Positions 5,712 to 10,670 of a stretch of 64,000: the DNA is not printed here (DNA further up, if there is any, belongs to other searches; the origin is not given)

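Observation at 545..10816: Integrase-less ~10-kb defence islet between thiC and carB: orphan 353-aa gene + Type IIG-like nuclease-methyltransferase + Mrr-nuclease/NACHT STAND ATPase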

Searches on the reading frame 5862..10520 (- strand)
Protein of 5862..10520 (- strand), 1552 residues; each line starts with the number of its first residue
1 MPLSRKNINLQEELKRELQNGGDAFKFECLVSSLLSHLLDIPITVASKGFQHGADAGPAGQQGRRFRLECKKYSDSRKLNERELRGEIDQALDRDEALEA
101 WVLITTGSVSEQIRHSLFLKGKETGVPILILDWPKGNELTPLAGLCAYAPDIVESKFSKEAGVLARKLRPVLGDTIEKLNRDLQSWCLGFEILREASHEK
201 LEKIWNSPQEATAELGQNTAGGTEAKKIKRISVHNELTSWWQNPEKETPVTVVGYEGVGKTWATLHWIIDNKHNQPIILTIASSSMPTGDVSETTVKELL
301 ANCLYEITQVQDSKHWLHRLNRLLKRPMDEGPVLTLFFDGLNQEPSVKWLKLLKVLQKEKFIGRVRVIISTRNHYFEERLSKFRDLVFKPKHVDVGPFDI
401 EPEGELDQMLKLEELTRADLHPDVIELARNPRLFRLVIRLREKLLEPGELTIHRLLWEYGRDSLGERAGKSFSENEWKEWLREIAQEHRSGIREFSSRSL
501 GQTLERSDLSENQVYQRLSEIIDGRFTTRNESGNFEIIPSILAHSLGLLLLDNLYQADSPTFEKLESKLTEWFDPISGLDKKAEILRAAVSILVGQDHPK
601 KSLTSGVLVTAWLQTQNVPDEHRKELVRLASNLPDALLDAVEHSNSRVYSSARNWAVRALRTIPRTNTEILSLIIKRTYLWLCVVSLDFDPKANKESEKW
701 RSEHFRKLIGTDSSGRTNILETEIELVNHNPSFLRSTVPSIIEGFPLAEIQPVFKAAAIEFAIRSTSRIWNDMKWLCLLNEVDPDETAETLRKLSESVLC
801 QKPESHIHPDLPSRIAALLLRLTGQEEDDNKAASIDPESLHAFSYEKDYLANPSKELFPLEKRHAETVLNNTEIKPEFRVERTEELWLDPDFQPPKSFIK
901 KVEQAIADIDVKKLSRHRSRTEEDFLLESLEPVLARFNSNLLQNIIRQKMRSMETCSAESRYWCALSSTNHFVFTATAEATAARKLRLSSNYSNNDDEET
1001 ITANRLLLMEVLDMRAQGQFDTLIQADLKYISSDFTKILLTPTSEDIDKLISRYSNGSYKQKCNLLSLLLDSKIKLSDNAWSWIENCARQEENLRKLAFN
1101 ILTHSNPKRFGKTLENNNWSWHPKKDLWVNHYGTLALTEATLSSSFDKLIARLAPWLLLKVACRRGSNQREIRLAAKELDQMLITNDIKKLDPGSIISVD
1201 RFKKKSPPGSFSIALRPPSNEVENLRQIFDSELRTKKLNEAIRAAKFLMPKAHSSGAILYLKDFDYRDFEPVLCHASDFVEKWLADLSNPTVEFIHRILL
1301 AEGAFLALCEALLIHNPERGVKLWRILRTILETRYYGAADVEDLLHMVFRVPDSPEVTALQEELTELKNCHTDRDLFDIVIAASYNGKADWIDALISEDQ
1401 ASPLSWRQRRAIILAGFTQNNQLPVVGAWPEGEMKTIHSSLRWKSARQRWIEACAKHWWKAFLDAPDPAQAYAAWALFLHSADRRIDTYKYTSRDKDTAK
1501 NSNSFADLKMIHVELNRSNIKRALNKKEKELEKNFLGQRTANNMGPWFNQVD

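Call 5: search_protein_families(library=pfam, proteins=[window:5862-10520:-], max_evalue=0.1)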
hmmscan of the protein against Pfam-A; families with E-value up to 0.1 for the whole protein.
window:5862-10520:- (1552 aa): 1 family
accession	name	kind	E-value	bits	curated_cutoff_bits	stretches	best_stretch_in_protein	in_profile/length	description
PF13401.12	AAA_22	-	0.078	13.7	27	0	248-329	6-84/130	AAA domain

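Call 6: search_protein_families(library=padloc, proteins=[window:5862-10520:-], max_evalue=0.1)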
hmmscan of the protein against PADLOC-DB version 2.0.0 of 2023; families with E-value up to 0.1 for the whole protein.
window:5862-10520:- (1552 aa): 0 families

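Call 7: search_protein_families(library=ncbifam, proteins=[window:5862-10520:-], max_evalue=0.1)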
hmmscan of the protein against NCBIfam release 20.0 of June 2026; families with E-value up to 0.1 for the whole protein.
window:5862-10520:- (1552 aa): 0 families

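Call 14: find_homologous_proteins(query=window:5862-10520:-)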
Query window:5862-10520:- (1552 aa): 458 proteins with E <= 0.001 among 8000 candidates; the best 120 are listed.
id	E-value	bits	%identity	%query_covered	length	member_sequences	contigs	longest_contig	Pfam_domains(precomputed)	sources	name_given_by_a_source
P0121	0.0e+0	3540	100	100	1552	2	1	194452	-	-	-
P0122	0.0e+0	2955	84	100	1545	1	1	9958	-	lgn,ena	-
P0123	0.0e+0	2876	82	99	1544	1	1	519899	-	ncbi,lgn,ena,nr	ncbi:MAG: restriction endonuclease [Candidatus Dadabacteria bacterium]|nr:restriction endonuclease [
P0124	0.0e+0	2848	81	100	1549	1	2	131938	-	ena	-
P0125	0.0e+0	2837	80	100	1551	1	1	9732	-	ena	-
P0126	0.0e+0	2789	80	100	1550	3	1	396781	-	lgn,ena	-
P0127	0.0e+0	2754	79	100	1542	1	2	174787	-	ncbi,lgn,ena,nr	ncbi:MAG: hypothetical protein OXI02_01630 [Candidatus Dadabacteria bacterium]|nr:hypothetical prote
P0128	0.0e+0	2737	78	100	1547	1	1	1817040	-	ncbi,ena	-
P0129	0.0e+0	2723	78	99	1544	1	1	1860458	-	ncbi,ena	-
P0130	0.0e+0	2446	70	100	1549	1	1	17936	-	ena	-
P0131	0.0e+0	2441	71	100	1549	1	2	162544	-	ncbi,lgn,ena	-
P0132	0.0e+0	2399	69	100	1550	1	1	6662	-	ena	-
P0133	0.0e+0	2370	68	100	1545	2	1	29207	-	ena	-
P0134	0.0e+0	2329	67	100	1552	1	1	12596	-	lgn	-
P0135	0.0e+0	2315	67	100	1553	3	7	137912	-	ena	-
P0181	0.0e+0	1754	51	100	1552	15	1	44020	-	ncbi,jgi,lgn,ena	-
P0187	0.0e+0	1748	52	100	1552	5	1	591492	-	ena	-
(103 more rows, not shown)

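Call 15: find_encoding_contigs(protein=P0123, flank=10000, max_places=2)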
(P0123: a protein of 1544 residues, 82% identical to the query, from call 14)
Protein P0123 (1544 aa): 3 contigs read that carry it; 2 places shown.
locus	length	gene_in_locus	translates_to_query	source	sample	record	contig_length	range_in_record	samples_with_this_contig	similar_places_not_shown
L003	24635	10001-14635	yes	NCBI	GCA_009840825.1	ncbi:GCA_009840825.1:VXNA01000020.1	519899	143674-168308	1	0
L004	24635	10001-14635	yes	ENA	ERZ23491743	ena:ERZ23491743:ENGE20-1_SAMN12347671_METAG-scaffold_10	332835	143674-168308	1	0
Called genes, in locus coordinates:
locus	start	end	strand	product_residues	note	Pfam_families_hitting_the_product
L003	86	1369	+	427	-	-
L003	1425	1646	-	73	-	PF04845:PurA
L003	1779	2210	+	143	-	PF01643:Acyl-ACP_TE (weak), PF13279:4HBT_2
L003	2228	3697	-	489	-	PF00089:Trypsin, PF13365:Trypsin_2, PF00595:PDZ, PF13180:PDZ_2, PF17820:PDZ_6, PF00595:PDZ (weak), PF13180:PDZ_2, PF17820:PDZ_6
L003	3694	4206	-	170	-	PF13238:AAA_18 (weak), PF01202:SKI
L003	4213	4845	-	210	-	PF00677:Lum_binding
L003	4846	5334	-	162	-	PF01252:Peptidase_A8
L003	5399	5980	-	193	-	PF03544:TonB_C, PF13103:TonB_2 (weak)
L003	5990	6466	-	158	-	PF03449:GreA_GreB_N, PF01272:GreA_GreB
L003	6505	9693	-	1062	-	PF25596:CPSase_L_D1, PF02786:CPSase_L_D2, PF02787:CPSase_L_D3, PF25596:CPSase_L_D1, PF02655:ATP-grasp_3, PF02786:CPSase_L_D2, PF02222:ATP-grasp, PF07478:Dala_Dala_lig_C, +6 more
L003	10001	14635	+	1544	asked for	-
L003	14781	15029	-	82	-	PF01909:NTP_transf_2, PF18765:Polbeta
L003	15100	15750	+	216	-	PF26887:Phage_T4_End_IV (weak)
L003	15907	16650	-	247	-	-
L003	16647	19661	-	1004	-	-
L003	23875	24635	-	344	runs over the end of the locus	PF19952:DUF6414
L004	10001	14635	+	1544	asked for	-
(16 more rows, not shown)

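Call 16: find_encoding_contigs(protein=P0128, flank=10000, max_places=2)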
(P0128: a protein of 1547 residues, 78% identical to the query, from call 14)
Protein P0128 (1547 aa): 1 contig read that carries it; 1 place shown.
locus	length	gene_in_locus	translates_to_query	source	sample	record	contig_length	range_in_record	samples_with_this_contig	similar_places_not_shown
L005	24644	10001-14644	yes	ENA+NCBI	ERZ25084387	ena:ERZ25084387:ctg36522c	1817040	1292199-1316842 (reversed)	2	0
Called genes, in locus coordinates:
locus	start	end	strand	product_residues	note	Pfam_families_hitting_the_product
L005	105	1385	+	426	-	-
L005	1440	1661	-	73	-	PF04845:PurA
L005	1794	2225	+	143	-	PF13279:4HBT_2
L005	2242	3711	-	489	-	PF00089:Trypsin, PF13365:Trypsin_2, PF00595:PDZ, PF13180:PDZ_2, PF17820:PDZ_6, PF00595:PDZ (weak), PF13180:PDZ_2, PF17820:PDZ_6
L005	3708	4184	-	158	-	PF01202:SKI, PF13238:AAA_18 (weak)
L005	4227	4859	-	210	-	PF00677:Lum_binding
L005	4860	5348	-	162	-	PF01252:Peptidase_A8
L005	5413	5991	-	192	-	PF03544:TonB_C, PF13103:TonB_2 (weak)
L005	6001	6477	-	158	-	PF03449:GreA_GreB_N, PF01272:GreA_GreB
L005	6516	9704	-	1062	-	PF25596:CPSase_L_D1, PF02786:CPSase_L_D2, PF02787:CPSase_L_D3, PF25596:CPSase_L_D1, PF02786:CPSase_L_D2, PF02222:ATP-grasp, PF07478:Dala_Dala_lig_C, PF02142:MGS, +7 more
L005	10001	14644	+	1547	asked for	-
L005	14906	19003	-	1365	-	PF07669:Eco57I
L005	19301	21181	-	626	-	PF13667:ThiC-associated, PF01964:ThiC_Rad_SAM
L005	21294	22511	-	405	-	PF22807:TrAA12, PF23500:DUF7133, PF07995:GSDH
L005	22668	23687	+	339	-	PF00814:TsaD, PF22521:HypF_C_2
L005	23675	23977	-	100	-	PF07876:Dabb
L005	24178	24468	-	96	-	PF07876:Dabb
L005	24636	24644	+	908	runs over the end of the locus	PF00027:cNMP_binding (weak), PF01553:Acyltransferase (weak), PF00657:Lipase_GDSL (faint), PF13472:Lipase_GDSL_2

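Call 17: find_encoding_contigs(protein=P0131, flank=10000, max_places=2)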
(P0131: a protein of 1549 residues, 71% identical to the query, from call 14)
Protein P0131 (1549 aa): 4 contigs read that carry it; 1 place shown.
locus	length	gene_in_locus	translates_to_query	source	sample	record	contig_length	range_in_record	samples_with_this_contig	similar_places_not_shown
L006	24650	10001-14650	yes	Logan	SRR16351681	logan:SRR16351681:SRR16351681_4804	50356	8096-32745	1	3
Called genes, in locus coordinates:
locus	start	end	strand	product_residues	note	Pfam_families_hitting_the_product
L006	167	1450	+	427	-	-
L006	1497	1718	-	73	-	PF04845:PurA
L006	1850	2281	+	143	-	PF01643:Acyl-ACP_TE (weak), PF13279:4HBT_2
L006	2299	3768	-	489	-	PF00089:Trypsin, PF13365:Trypsin_2, PF00595:PDZ, PF13180:PDZ_2, PF17820:PDZ_6, PF00595:PDZ (weak), PF13180:PDZ_2, PF17820:PDZ_6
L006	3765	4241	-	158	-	PF01202:SKI, PF13238:AAA_18 (weak)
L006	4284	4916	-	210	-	PF00677:Lum_binding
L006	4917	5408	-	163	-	PF01252:Peptidase_A8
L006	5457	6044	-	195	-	PF03544:TonB_C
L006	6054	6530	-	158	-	PF03449:GreA_GreB_N, PF01272:GreA_GreB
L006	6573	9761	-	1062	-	PF25596:CPSase_L_D1, PF02786:CPSase_L_D2, PF02787:CPSase_L_D3, PF25596:CPSase_L_D1, PF02786:CPSase_L_D2, PF02222:ATP-grasp, PF07478:Dala_Dala_lig_C, PF02142:MGS, +6 more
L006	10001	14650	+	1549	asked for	-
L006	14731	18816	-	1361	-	PF07669:Eco57I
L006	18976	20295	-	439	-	PF26308:YopA_M, PF27216:YopA_C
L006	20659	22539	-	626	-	PF13667:ThiC-associated, PF01964:ThiC_Rad_SAM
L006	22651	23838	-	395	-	PF23500:DUF7133, PF22807:TrAA12, PF07995:GSDH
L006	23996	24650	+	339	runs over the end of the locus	PF00814:TsaD, PF22521:HypF_C_2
